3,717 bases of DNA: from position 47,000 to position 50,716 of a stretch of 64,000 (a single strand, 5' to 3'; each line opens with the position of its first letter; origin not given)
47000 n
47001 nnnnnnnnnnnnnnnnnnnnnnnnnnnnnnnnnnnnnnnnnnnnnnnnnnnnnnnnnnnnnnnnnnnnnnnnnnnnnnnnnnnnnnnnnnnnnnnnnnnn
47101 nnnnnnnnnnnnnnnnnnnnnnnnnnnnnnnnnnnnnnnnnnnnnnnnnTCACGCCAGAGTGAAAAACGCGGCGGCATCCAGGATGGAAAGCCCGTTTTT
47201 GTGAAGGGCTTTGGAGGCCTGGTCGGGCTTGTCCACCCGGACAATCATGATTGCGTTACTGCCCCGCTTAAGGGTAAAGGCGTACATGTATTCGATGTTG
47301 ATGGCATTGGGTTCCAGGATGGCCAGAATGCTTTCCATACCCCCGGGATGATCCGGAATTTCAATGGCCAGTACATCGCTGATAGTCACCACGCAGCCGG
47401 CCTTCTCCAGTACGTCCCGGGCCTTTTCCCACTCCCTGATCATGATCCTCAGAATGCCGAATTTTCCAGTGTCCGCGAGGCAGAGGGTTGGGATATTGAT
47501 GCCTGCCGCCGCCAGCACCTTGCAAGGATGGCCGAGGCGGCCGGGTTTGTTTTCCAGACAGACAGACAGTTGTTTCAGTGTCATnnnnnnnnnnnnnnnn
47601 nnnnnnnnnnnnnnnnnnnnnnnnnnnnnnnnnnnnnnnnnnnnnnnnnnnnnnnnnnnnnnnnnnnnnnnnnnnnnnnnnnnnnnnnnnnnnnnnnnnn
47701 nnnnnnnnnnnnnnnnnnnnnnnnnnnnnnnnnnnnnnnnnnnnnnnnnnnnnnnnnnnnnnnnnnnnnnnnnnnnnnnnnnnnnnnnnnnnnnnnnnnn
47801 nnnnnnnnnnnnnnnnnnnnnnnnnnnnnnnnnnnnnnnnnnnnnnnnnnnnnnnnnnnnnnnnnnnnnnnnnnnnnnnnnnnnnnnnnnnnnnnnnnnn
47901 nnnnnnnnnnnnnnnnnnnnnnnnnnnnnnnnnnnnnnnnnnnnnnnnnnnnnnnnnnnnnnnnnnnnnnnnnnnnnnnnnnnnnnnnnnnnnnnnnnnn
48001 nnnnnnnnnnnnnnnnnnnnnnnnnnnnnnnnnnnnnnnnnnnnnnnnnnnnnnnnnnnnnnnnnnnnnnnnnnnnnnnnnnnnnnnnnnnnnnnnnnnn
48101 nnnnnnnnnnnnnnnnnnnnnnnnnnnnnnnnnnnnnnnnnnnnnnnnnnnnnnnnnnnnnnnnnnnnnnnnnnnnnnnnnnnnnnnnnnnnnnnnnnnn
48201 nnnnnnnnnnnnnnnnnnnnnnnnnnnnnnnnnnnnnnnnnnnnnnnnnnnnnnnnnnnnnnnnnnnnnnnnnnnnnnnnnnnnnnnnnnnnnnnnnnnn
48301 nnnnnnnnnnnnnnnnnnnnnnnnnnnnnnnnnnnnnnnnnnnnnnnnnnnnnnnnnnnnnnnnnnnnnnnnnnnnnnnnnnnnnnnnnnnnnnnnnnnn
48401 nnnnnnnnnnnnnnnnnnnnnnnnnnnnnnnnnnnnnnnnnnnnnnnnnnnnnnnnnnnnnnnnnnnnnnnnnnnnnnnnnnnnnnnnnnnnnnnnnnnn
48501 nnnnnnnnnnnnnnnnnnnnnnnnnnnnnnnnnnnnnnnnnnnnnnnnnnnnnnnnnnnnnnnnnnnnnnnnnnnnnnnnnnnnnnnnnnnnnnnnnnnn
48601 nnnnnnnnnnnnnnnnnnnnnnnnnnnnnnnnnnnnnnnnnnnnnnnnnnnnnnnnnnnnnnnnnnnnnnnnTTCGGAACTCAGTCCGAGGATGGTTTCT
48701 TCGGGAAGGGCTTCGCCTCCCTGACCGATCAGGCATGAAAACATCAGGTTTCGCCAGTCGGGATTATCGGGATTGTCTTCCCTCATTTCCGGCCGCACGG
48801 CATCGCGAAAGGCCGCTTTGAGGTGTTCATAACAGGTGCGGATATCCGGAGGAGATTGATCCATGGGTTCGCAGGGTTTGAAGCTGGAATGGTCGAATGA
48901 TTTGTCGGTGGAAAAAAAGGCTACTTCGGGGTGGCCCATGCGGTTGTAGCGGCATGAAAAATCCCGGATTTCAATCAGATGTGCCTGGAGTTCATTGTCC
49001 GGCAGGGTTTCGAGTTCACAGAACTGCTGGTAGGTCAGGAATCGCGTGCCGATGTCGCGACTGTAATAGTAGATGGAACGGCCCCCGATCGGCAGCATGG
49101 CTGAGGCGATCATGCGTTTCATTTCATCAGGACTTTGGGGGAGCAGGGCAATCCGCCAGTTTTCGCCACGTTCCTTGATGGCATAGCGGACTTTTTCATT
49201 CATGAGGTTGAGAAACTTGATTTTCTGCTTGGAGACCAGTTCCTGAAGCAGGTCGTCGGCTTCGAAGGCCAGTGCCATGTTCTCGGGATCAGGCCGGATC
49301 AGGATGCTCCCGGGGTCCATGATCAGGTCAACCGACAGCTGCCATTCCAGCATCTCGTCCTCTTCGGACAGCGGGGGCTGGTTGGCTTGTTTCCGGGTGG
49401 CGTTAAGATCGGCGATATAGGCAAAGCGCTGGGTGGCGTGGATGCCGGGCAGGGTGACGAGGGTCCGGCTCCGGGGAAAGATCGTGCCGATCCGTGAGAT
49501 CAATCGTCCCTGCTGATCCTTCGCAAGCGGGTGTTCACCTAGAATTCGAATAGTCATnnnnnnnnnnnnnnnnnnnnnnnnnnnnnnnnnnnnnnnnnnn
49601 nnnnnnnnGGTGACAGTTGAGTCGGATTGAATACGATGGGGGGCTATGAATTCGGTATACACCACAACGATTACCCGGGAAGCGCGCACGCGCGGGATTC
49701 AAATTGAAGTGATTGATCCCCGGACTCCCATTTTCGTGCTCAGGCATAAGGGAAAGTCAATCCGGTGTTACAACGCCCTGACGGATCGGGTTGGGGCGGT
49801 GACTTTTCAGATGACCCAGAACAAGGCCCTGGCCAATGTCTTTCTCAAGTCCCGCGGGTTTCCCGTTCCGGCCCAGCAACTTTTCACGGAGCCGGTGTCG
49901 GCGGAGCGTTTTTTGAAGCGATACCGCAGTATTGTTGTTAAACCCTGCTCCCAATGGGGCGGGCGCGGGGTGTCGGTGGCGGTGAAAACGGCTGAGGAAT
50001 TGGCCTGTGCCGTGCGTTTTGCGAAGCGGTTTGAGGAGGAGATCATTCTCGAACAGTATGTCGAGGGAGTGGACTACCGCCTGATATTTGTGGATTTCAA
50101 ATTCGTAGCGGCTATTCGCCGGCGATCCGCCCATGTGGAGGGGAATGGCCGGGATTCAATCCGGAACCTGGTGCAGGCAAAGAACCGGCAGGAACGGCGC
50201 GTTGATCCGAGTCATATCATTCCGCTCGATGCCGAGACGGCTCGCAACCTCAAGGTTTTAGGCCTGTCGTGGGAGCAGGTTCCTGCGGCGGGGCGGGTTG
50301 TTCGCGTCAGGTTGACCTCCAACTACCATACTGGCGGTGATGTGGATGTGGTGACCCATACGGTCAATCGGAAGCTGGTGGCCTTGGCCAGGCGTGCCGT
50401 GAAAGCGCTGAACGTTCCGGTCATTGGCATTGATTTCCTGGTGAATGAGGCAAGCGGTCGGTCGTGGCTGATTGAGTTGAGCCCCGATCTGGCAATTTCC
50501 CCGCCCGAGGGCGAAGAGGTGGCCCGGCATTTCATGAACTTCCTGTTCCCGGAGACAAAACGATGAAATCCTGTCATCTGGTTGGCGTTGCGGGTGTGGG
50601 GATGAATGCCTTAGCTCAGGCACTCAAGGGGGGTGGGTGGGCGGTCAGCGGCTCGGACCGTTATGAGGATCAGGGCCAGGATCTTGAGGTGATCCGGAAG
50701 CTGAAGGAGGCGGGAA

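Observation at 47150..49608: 702/675-aa orphan protein with an AceK-like kinase motif, co-translated with a tandem ACT-domain protein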

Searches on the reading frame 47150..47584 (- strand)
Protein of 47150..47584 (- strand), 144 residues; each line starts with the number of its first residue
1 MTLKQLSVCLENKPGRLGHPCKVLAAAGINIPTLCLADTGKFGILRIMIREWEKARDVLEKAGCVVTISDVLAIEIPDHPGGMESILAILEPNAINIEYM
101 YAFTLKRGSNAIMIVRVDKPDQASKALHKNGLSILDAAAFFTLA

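Call 3: search_protein_families(library=pfam, proteins=[window:47150-47584:-], max_evalue=0.1)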
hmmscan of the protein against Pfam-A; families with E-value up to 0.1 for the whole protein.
window:47150-47584:- (144 aa): 6 families
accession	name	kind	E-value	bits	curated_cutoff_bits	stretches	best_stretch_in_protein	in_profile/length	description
PF19571.5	ACT_8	-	4e-26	91.9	23.5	1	1-139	1-137/141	ACT domain pair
PF22629.2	ACT_AHAS_ss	-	5.2e-13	49.4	27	2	73-127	2-55/67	AHAS small subunit-like ACT domain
PF01842.31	ACT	-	4.7e-10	39.5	27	2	5-31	2-28/66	ACT domain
PF22190.2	TTHA0829-like_ACT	-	0.0027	18.1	27.4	0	72-136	5-68/70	TTHA0829-like ACT domain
PF13840.12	ACT_7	-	0.025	14.9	27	0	78-128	19-64/65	ACT domain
PF13291.12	ACT_4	-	0.03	15.5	27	0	72-117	9-54/80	ACT domain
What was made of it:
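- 47150..47584 (-): 144-aa ACT domain pair protein. Its start overlaps the stop of the large ORF (ATGA at 47581-47584). It is a local neighbour, not a conserved partner. PF19571, E = 4e-26 (call 3).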

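Call 4: search_protein_families(library=ncbifam, proteins=[window:47150-47584:-], max_evalue=0.1)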
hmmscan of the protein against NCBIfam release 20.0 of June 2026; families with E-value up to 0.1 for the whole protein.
window:47150-47584:- (144 aa): 10 families
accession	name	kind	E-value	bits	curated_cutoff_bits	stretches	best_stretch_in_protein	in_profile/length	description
TIGR01327.1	PGDH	equivalog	3.5e-06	26.1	454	2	72-122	454-504/525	phosphoglycerate dehydrogenase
NF006036.0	PRK08178.1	equivalog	0.00036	20.4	128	0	71-117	16-62/102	acetolactate synthase small subunit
NF008864.0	PRK11895.1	equivalog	0.0019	17.9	119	1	4-50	4-50/164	acetolactate synthase small subunit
NF005113.0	PRK06545.2-5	equivalog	0.0021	17.1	497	0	4-56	313-365/378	prephenate dehydrogenase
NF006352.0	PRK08577.1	equivalog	0.0025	17.9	140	0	72-124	59-113/136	hypothetical protein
TIGR00119.1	acolac_sm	equivalog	0.0031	17.5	56.9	1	5-52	4-51/158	acetolactate synthase small subunit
NF005112.0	PRK06545.2-4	subfamily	0.0054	15.8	294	0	59-100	277-318/356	prephenate dehydrogenase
NF005110.0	PRK06545.2-2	equivalog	0.0091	15.2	385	1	55-100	340-385/423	prephenate dehydrogenase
NF008759.0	PRK11790.1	equivalog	0.0097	14.6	404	0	8-53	344-389/410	phosphoglycerate dehydrogenase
NF040763.1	FeFe_hydrog_A6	exception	0.077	11.3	765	1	25-75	23-72/571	NADH-dependent [FeFe] hydrogenase, group A6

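Call 75: search_protein_families(library=padloc, proteins=[window:47150-47584:-], max_evalue=0.01)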
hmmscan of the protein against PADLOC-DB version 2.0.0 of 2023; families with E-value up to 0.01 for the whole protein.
window:47150-47584:- (144 aa): 0 families

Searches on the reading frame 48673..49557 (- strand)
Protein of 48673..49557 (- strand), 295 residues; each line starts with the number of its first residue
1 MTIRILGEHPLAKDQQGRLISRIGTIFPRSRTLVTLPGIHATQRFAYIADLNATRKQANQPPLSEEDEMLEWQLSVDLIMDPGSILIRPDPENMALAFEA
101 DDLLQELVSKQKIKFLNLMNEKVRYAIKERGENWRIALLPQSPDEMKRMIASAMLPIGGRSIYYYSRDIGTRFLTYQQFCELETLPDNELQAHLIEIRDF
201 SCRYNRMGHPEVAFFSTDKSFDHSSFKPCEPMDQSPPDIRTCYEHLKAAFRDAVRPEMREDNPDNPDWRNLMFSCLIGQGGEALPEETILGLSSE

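Call 50: predict_structure(alignment_id=A3)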
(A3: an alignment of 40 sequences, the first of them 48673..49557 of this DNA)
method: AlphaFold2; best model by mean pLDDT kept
length: 295 residues; sequences in the alignment: 40
mean_pLDDT: 87.2   pTM: 0.78
mean pLDDT of the five models: 87.2, 87.1, 86.6, 86.1, 85.8
residues with pLDDT >= 90: 174; 70-90: 90; 50-70: 24; < 50: 7
segments of 3 or more residues with pLDDT < 50: 291-295
pLDDT, mean of each block of 10 residues (from residue 1): 91 90 93 90 93 96 94 93 90 94 96 87 90 87 89 72 87 94 90 89 85 92 86 64 95 96 94 86 53 40
secondary structure, 60 per line:
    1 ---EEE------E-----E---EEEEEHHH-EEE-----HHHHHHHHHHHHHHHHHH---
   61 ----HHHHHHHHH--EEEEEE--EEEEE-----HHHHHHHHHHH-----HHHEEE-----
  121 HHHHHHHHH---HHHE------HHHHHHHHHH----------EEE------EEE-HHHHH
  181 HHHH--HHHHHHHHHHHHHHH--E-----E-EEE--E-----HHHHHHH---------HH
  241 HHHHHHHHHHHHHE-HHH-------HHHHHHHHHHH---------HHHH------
elements in order: E4-6 E23-27 E32-34 H40-57 H65-73 E76-81 E84-88 H94-104 E113-115 H121-129 H143-152 E163-165 E172-174 H176-184 H187-201 E212-214 H223-229 H239-253 H266-276 H286-289

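Call 52: fold_search(model_id=the predicted structure, library=pdb)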
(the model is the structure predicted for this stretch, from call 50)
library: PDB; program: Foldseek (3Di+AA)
matches with E <= 10: 563; with E <= 0.001: 0
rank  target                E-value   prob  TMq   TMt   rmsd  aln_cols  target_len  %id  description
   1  8sjd_B                2.5e-01  0.06  0.15  0.11  17.2       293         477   11  Cryo-EM structure of the Hermes transposase bound to two right-ends of its DNA transposon. (released 2023-08-02)
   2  5wcm_A                2.7e-01  0.12  0.16  0.18  14.1       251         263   10  Crystal structure of the complex between class B3 beta-lactamase BJP-1 and 4-nitrobenzene-sulfonamide - new refinement (released 2017-07-19)
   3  2bmi_A                2.8e-01  0.13  0.18  0.22  13.2       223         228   11  METALLO-BETA-LACTAMASE (released 1998-09-23)
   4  2znb_A                3.0e-01  0.12  0.18  0.22  13.5       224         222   10  METALLO-BETA-LACTAMASE (CADMIUM-BOUND FORM) (released 1998-01-28)
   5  3n4p_B                3.0e-01  0.04  0.11  0.13  16.9       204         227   12  Human cytomegalovirus terminase nuclease domain (released 2010-10-06)
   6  1xx1_A                3.3e-01  0.11  0.15  0.15  14.3       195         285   13  Structural basis for ion-coordination and the catalytic mechanism of sphingomyelinases D (released 2005-01-18)
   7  1znb_B                3.5e-01  0.12  0.18  0.22  13.0       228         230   10  METALLO-BETA-LACTAMASE (released 1997-01-11)
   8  6zys_C                4.0e-01  0.10  0.17  0.20  13.3       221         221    8  Structure of IMP-1 with 2-Mercaptomethyl-thiazolidine D-syn-1b (released 2021-01-20)
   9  2znb_B                4.0e-01  0.06  0.15  0.17  12.0       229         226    9  METALLO-BETA-LACTAMASE (CADMIUM-BOUND FORM) (released 1998-01-28)
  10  1a7t_A                4.2e-01  0.12  0.18  0.22  14.1       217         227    8  METALLO-BETA-LACTAMASE WITH MES (released 1998-06-17)
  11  1x8h                  4.2e-01  0.09  0.17  0.21  14.0       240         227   11  The Mono-Zinc Carbapenemase CphA (N220G mutant) Shows a Zn(II)- NH2 ARG Coordination (released 2004-12-28)
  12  7luu                  4.2e-01  0.09  0.17  0.18  14.3       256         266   11  Kinetic and Structural Characterization of the First B3 Metallo-beta-Lactamase with an Active Site Glutamic Acid (released 2021-07-28)
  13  2bmi_B                5.0e-01  0.11  0.18  0.22  13.5       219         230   11  METALLO-BETA-LACTAMASE (released 1998-09-23)
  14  7bbx                  5.0e-01  0.07  0.16  0.14  14.8       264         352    9  Neisseria gonorrhoeae transaldolase, variant K8A (released 2021-03-24)
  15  1kcf_B                5.0e-01  0.03  0.11  0.13  16.3       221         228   10  Crystal Structure of the Yeast Mitochondrial Holliday Junction Resolvase, Ydc2 (released 2001-11-28)
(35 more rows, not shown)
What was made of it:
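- The N-terminal domain is unrelated to anything solved, AceK's regulatory domain included (call 52).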

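Call 67: search_protein_families(library=pfam, proteins=[window:48673-49557:-], max_evalue=10)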
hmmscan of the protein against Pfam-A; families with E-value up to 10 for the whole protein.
window:48673-49557:- (295 aa): 0 families

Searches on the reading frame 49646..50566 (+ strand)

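Call 3: search_protein_families(library=pfam, proteins=[window:49646-50566:+], max_evalue=0.1)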
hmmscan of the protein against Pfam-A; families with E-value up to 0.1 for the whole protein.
window:49646-50566:+ (306 aa): 10 families
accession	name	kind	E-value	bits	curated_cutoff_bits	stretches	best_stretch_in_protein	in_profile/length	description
PF08443.16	RimK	-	5.9e-09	36.2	21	1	57-163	1-109/188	RimK-like ATP-grasp domain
PF02655.19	ATP-grasp_3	-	8.2e-08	32.9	23.2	1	58-149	2-79/160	ATP-grasp domain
PF02955.21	GSH-S_ATP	-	5.6e-06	26.4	23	1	86-166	24-109/175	Prokaryotic glutathione synthetase, ATP-grasp domain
PF14398.11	ATPgrasp_YheCD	-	2.1e-05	24.3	26.8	1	74-128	29-83/255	YheC/D like ATP-grasp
PF01071.24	GARS_A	-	7.5e-05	23.1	27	1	59-149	2-100/194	Phosphoribosylglycinamide synthetase, ATP-grasp (A) domain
PF07478.18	Dala_Dala_lig_C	-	0.0004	20.4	24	1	96-143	39-85/204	D-ala D-ala ligase C-terminus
PF14397.11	ATPgrasp_ST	-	0.0085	15.8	31.4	0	54-118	16-85/278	Sugar-transfer associated ATP-grasp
PF02222.28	ATP-grasp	-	0.024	14.8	27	0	67-140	3-77/179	ATP-grasp domain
PF22626.3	LysX_preATP_grasp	-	0.035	14.7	27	0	11-52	17-58/84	LysX preATP-grasp domain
PF18419.6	ATP-grasp_6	-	0.048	13.7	25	1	6-37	7-38/54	ATP-grasp-like domain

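Call 4: search_protein_families(library=ncbifam, proteins=[window:49646-50566:+], max_evalue=0.1)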
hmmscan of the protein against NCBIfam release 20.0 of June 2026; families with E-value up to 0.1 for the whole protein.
window:49646-50566:+ (306 aa): 33 families (the best 25 are shown)
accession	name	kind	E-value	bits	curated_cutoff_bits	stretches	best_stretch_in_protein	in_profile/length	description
TIGR03103.1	trio_acet_GNAT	equivalog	2.2e-73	247.7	569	1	3-305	241-545/547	N-acetylglutaminylglutamine synthetase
TIGR02068.2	cya_phycin_syn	equivalog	1.3e-48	165.7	850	1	6-270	161-429/862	cyanophycin synthetase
NF010623.0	PRK14016.1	subfamily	1.7e-48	165.5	877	1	6-268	162-428/871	cyanophycin synthetase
NF002688.0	PRK02471.1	equivalog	4.1e-42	144.5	425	1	6-269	435-707/756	bifunctional glutamate--cysteine ligase GshA/glutathione synthetase GshB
TIGR01435.1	glu_cys_lig_rel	equivalog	1.1e-24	86.7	656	1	15-265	425-674/719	bifunctional glutamate--cysteine ligase/glutathione synthetase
TIGR00768.1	rimK_fam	subfamily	2e-14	53.7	143.4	2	54-167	82-202/276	RimK family alpha-L-glutamate ligase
NF040720.1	MptN_Meth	equivalog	2e-08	33.7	350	1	54-163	96-209/291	tetrahydromethanopterin:alpha-L-glutamate ligase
TIGR00877.1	purD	equivalog_domain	1.2e-07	30.9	288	1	55-149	100-202/425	phosphoribosylamine--glycine ligase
TIGR01205.1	D_ala_D_alaTIGR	subfamily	2e-07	30.3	245.65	1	57-150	104-202/318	D-alanine--D-alanine ligase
NF002378.0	PRK01372.1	subfamily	2.8e-07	29.5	243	1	55-158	96-198/305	D-alanine--D-alanine ligase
TIGR02144.1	LysX_arch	equivalog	3.4e-07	29.7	275.6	1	54-167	82-201/281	lysine biosynthesis protein LysX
NF002527.0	PRK01966.1-3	equivalog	8.2e-07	28.5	310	1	55-146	114-208/332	D-alanine--D-alanine ligase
NF003573.0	PRK05246.1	equivalog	3.4e-06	26.1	272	1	86-165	147-231/316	glutathione synthase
TIGR01380.1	glut_syn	equivalog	2.8e-05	23.3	299.05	1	86-162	146-226/312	glutathione synthase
NF012215.1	D_ala_D_lac_VanD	exception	4.2e-05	23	700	1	57-143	130-214/343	D-alanine--(R)-lactate ligase VanD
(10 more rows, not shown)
